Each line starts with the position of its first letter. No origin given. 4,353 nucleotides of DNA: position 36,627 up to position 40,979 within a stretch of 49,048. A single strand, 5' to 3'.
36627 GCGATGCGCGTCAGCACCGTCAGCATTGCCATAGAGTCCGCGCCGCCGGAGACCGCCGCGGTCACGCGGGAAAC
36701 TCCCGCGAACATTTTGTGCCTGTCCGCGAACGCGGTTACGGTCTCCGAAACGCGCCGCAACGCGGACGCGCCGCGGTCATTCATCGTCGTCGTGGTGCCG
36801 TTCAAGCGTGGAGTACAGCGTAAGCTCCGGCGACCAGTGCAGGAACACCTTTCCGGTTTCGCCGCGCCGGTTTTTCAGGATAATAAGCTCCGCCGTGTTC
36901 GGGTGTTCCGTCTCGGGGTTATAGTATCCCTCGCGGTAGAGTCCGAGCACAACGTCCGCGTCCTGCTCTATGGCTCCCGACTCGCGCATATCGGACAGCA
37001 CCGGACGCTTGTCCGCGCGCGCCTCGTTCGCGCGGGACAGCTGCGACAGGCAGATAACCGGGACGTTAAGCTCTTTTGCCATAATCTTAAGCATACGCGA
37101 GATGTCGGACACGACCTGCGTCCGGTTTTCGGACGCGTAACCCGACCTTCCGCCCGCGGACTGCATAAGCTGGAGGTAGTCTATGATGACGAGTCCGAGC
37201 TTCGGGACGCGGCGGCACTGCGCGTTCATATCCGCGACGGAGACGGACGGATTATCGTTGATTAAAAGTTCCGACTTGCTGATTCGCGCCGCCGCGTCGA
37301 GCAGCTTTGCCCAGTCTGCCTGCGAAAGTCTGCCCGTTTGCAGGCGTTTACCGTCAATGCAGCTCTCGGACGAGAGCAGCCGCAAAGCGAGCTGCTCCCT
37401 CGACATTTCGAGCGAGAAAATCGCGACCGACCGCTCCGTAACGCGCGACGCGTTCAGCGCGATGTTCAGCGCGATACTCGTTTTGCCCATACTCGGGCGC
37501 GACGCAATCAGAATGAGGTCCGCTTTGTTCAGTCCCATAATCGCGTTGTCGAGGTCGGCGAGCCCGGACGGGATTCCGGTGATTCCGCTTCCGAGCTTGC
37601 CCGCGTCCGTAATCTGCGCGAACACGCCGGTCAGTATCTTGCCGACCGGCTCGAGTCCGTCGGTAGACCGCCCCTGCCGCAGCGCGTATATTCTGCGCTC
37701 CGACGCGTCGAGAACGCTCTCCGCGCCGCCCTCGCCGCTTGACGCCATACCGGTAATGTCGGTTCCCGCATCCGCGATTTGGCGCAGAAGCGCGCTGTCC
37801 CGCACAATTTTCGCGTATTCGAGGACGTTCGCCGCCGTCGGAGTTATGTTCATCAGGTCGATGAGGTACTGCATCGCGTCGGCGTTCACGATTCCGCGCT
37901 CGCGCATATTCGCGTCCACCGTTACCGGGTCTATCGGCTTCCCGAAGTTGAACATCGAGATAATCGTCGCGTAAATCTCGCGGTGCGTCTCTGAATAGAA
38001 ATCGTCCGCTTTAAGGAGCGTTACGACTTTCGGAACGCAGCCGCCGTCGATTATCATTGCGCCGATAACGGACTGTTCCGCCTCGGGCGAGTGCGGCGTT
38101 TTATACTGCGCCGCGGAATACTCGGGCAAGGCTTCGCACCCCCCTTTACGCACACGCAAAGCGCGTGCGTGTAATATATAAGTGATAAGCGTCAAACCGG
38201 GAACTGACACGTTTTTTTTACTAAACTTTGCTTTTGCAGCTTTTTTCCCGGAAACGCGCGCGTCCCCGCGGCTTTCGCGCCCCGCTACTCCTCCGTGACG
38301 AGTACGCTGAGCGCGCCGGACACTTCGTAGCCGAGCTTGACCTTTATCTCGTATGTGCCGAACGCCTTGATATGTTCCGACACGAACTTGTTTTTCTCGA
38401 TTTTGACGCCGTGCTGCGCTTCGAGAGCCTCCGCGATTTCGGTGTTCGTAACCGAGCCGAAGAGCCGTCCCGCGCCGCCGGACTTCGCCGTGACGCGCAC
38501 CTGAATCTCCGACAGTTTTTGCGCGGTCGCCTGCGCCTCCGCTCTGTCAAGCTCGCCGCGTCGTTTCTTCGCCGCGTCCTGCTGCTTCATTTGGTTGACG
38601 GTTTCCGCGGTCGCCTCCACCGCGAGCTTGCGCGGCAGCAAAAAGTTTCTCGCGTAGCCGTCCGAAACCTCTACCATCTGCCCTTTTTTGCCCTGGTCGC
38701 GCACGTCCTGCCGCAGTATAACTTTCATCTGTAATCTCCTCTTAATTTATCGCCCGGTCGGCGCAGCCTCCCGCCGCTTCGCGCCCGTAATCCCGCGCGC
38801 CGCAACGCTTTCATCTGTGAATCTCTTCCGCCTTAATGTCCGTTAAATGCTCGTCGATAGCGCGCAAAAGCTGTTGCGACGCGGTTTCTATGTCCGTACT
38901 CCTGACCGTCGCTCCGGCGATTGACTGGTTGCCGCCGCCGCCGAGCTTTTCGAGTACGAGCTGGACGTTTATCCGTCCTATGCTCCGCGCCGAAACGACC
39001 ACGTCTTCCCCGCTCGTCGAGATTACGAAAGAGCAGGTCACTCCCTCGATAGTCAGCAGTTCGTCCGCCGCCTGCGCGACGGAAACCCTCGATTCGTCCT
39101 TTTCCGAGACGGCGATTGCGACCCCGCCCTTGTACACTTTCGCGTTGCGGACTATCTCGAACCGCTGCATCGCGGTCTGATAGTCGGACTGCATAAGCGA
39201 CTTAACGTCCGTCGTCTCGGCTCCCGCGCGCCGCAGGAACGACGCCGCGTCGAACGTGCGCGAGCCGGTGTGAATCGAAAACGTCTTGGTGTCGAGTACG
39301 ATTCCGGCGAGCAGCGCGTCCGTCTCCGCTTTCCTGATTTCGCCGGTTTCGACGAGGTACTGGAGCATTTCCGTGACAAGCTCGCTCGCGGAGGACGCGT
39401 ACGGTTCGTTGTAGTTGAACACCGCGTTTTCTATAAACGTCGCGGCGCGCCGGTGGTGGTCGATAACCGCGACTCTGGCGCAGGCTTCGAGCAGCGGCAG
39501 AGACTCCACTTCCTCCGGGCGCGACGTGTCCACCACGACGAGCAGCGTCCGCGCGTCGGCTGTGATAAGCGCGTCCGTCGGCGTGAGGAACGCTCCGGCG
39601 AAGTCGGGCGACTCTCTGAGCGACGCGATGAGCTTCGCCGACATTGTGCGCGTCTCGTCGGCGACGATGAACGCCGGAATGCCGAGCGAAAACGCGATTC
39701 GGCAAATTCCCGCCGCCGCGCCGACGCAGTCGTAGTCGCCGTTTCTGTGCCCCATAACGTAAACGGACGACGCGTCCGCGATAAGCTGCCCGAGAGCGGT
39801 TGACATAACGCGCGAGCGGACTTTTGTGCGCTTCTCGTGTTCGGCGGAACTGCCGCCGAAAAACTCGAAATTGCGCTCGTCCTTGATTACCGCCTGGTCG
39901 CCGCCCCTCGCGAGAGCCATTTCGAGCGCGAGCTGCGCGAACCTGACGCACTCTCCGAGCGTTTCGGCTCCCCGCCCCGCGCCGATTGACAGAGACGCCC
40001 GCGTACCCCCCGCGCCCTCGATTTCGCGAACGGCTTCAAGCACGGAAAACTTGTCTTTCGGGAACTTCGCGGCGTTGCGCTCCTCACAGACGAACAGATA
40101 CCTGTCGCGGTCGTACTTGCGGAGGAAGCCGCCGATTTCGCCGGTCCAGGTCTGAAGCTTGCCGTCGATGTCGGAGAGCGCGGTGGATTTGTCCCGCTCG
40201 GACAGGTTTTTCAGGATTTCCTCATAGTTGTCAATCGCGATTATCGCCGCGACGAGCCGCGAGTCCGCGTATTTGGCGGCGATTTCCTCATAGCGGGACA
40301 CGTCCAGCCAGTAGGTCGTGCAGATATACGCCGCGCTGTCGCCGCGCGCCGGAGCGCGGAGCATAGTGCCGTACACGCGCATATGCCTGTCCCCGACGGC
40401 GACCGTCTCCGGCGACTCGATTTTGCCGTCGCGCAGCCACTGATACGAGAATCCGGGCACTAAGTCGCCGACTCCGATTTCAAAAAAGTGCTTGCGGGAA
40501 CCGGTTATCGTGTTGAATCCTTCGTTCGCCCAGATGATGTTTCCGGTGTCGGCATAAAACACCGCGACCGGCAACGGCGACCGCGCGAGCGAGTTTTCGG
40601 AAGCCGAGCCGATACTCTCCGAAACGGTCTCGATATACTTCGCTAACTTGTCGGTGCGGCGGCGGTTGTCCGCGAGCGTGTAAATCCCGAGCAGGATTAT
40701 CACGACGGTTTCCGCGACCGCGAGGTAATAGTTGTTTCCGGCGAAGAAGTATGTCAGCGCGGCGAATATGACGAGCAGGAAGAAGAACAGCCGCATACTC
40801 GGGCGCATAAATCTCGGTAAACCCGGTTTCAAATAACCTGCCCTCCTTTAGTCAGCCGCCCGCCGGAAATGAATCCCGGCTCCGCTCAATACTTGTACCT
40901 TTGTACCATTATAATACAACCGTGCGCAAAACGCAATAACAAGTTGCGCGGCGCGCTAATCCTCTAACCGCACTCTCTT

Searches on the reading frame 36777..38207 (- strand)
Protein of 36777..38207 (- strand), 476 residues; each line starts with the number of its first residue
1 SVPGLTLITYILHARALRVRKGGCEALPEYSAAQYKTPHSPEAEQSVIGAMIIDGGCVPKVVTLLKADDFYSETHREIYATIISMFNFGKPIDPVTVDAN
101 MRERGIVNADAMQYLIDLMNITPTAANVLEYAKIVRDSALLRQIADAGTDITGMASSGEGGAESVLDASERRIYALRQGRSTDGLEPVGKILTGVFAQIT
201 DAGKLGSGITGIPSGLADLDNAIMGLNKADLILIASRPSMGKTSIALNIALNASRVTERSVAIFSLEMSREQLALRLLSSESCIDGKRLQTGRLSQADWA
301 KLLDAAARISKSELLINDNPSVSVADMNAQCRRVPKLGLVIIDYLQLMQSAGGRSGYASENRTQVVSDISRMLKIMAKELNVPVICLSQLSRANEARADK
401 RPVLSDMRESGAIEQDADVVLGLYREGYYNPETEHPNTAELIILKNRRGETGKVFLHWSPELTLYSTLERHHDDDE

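Call 84: search_protein_families(library=pfam, proteins=[window:36777-38207:-], max_evalue=0.00001)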
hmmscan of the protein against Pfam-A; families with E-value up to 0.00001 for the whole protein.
window:36777-38207:- (476 aa): 3 families
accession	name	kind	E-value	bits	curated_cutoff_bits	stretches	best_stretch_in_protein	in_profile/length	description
PF03796.21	DnaB_C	-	6.5e-97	324.3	27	1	211-465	1-253/255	DnaB-like helicase C terminal domain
PF00772.26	DnaB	-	1e-29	103.1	23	1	37-137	2-103/103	DnaB-like helicase N terminal domain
PF13481.12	AAA_25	-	4.7e-09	36.6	27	1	218-391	21-191/195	AAA domain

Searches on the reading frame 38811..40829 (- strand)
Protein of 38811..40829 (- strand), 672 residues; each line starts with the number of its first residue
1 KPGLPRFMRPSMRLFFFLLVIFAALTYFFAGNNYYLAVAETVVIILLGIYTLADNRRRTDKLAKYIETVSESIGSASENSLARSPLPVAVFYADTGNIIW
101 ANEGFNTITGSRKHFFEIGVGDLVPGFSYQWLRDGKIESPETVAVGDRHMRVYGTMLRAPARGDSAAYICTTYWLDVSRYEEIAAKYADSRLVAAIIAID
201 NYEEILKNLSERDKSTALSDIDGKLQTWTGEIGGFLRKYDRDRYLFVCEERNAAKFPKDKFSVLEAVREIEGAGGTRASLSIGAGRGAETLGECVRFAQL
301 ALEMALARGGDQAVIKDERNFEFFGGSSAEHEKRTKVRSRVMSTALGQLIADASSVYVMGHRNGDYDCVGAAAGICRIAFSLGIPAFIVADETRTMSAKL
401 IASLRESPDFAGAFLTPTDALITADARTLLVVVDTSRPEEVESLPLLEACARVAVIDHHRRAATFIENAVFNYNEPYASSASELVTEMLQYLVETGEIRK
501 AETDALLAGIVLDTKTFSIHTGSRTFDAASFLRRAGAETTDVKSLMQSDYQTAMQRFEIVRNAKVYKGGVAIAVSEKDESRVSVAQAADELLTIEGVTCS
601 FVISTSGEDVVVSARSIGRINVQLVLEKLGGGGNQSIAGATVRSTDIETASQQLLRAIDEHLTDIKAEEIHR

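Call 84: search_protein_families(library=pfam, proteins=[window:38811-40829:-], max_evalue=0.00001)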
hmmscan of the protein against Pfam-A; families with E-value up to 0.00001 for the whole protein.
window:38811-40829:- (672 aa): 3 families
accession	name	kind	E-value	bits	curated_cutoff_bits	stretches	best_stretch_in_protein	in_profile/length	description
PF24898.2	GGDEF_GdpP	-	3e-25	89.3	30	1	197-319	1-122/126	Cyclic-di-AMP phosphodiesterase GdpP-like, GGDEF domain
PF01368.27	DHH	-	7.5e-24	84.8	28.1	1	356-510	2-125/125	DHH family, N-terminal domain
PF02272.25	DHHA1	-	4.1e-12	46.9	25.9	1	570-659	4-97/102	DHHA1 domain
